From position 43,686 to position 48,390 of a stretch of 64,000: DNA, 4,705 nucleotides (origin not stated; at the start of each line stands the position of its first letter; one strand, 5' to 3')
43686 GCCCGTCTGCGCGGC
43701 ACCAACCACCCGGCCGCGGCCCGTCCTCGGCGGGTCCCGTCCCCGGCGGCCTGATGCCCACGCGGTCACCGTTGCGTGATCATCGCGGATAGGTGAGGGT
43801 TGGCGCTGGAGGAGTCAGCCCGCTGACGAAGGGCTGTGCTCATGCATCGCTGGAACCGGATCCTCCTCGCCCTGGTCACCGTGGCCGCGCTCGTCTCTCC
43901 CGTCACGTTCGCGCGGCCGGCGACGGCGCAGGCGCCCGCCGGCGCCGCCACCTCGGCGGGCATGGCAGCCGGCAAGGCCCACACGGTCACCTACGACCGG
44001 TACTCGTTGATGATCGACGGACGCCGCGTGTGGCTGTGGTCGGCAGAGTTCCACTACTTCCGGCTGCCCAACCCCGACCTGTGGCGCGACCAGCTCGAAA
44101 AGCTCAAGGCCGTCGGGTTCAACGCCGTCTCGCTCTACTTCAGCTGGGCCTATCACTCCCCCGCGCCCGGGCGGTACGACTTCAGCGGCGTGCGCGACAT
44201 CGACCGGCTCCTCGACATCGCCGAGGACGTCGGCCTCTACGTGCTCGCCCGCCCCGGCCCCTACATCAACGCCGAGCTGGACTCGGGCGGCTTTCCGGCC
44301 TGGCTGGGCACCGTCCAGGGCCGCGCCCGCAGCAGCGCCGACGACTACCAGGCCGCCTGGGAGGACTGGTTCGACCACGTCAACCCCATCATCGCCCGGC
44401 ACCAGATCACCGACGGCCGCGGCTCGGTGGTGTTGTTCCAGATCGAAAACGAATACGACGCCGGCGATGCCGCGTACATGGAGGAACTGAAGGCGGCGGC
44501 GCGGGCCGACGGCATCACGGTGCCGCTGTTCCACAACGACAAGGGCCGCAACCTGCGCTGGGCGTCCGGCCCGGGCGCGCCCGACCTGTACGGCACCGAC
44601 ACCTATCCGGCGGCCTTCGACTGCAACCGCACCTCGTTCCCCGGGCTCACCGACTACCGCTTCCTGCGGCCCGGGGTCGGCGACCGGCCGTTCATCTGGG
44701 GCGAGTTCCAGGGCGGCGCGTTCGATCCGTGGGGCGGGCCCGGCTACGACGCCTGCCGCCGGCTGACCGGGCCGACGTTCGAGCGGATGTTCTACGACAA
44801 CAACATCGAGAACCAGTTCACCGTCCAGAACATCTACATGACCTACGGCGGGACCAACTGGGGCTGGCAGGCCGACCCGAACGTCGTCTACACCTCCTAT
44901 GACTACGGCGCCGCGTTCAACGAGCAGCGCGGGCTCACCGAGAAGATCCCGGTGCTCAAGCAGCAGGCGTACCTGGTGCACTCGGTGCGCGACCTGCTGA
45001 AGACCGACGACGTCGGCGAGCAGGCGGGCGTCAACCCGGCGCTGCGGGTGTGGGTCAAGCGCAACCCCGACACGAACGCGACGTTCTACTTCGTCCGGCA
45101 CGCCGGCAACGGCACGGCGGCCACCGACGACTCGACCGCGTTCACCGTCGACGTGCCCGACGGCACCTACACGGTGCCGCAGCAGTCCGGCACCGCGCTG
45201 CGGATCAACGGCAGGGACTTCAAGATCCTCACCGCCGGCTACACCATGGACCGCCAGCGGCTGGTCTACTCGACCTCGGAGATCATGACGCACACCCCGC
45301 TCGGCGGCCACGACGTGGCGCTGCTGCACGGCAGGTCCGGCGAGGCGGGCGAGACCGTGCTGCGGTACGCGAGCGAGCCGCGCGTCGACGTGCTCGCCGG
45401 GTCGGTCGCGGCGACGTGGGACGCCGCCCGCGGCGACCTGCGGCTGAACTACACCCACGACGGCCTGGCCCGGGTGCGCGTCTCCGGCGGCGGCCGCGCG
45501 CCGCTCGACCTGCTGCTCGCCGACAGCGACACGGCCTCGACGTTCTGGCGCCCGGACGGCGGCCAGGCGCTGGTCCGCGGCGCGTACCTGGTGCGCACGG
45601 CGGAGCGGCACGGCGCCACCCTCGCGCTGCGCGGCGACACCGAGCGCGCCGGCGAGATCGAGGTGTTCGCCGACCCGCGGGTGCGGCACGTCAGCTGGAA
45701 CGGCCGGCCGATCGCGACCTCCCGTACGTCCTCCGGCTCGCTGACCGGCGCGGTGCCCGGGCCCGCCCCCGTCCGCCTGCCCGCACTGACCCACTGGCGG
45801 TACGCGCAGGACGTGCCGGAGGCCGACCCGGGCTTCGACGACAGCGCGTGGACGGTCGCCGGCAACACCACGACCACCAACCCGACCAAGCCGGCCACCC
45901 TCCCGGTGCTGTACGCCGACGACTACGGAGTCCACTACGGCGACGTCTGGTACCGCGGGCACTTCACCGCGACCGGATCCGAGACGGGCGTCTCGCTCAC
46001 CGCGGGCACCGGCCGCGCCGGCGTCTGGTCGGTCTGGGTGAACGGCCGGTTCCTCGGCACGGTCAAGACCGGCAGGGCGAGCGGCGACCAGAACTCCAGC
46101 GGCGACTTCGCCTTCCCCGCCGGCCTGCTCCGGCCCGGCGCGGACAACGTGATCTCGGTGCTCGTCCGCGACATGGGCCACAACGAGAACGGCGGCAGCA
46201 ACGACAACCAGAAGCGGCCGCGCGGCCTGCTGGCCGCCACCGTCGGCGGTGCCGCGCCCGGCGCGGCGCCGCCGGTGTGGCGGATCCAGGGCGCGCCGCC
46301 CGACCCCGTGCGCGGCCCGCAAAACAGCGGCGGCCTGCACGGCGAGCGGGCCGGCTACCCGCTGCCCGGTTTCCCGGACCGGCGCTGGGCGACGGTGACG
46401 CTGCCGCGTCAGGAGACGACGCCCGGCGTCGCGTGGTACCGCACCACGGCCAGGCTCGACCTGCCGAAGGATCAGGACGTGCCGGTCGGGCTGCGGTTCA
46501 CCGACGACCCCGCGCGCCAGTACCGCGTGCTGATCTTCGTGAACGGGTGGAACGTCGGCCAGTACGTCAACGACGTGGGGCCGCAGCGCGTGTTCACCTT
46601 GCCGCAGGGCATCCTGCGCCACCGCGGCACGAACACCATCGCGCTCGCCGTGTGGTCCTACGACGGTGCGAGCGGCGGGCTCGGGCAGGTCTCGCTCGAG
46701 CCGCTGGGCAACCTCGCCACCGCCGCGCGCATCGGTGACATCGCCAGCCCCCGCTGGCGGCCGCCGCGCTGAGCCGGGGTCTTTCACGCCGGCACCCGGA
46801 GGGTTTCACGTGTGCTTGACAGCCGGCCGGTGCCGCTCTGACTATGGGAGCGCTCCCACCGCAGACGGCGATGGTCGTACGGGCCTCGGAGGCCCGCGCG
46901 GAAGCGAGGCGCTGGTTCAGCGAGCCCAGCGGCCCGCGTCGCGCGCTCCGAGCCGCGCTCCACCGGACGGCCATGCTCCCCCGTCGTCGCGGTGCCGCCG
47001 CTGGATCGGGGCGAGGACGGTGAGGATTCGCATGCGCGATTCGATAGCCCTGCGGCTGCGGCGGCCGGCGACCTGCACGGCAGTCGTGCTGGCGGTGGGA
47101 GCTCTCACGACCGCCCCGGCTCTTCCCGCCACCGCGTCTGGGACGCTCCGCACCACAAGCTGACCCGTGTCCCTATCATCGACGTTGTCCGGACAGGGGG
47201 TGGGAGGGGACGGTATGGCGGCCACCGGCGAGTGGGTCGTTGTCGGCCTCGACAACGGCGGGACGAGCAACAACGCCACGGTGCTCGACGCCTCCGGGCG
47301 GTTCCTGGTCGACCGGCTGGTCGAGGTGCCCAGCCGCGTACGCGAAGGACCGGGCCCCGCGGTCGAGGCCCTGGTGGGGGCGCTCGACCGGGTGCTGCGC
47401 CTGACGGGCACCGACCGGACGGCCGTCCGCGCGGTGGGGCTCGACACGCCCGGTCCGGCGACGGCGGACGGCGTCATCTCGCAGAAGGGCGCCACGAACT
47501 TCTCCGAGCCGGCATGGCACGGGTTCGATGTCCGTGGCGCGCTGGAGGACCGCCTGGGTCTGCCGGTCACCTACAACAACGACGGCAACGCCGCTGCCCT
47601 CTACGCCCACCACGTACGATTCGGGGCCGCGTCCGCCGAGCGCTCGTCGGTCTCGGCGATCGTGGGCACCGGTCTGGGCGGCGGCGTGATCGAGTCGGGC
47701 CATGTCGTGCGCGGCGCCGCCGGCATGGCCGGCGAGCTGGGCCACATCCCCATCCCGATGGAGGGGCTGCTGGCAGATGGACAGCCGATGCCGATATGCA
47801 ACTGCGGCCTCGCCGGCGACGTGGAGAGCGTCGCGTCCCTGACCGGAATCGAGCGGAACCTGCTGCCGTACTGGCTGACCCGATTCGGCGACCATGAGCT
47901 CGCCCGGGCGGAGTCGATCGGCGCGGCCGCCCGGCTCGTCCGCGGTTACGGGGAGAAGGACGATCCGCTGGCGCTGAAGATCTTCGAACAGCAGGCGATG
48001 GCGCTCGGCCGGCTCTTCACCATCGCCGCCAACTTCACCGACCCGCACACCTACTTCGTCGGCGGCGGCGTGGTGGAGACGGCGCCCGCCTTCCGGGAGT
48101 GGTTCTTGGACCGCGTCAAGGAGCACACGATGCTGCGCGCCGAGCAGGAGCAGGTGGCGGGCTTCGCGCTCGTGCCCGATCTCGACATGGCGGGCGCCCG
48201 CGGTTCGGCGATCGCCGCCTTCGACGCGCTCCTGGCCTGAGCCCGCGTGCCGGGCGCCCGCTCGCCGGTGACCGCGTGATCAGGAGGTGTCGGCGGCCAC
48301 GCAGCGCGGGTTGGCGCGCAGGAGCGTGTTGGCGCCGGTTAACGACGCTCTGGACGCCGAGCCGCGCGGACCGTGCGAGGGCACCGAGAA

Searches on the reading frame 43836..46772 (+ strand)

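Call 10: search_protein_families(library=pfam, proteins=[window:43836-46772:+], max_evalue=0.01)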
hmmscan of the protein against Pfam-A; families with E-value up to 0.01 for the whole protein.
window:43836-46772:+ (978 aa): 6 families
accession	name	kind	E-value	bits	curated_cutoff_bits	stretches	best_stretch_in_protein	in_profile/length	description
PF01301.25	Glyco_hydro_35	-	6.3e-89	299.2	27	1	57-376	1-314/319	Glycosyl hydrolases family 35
PF13364.12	BetaGal_ABD2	-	8.4e-54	181.5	23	2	667-783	1-112/112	Beta-galactosidase second all-beta domain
PF10435.15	BetaGal_dom2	-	1.3e-33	116.7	25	1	391-570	5-180/180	Beta-galactosidase, domain 2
PF13363.11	BetaGal_dom3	-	1.3e-16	60.3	27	1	576-637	14-75/75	Beta-galactosidase, domain 3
PF21467.3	BetaGal_gal-bd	-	6.1e-10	39.5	27.3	2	866-933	2-62/62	Beta-galactosidase, galactose-binding domain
PF02449.21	Glyco_hydro_42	-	9e-09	35.6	21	1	81-158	10-77/376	Beta-galactosidase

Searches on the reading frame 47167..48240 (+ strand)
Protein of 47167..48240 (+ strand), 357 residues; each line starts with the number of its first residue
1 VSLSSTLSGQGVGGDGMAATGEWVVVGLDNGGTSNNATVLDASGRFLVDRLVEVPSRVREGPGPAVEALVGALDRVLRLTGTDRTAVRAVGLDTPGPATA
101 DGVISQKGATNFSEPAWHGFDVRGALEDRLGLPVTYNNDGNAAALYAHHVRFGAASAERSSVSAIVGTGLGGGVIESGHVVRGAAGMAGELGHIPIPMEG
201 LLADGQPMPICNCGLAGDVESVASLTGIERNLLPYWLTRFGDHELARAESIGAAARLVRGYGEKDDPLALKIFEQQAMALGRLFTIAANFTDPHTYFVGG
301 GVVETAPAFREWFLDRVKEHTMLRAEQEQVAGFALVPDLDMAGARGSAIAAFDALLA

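Call 10: search_protein_families(library=pfam, proteins=[window:47167-48240:+], max_evalue=0.01)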
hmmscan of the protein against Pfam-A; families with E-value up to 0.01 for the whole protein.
window:47167-48240:+ (357 aa): 2 families
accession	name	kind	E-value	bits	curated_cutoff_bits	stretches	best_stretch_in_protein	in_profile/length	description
PF00480.26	ROK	-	9.8e-39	134.1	22.9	1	26-350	2-290/294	ROK family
PF01869.26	BcrAD_BadFG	-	0.00029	20.9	31.5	1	26-102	1-79/271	BadF/BadG/BcrA/BcrD ATPase family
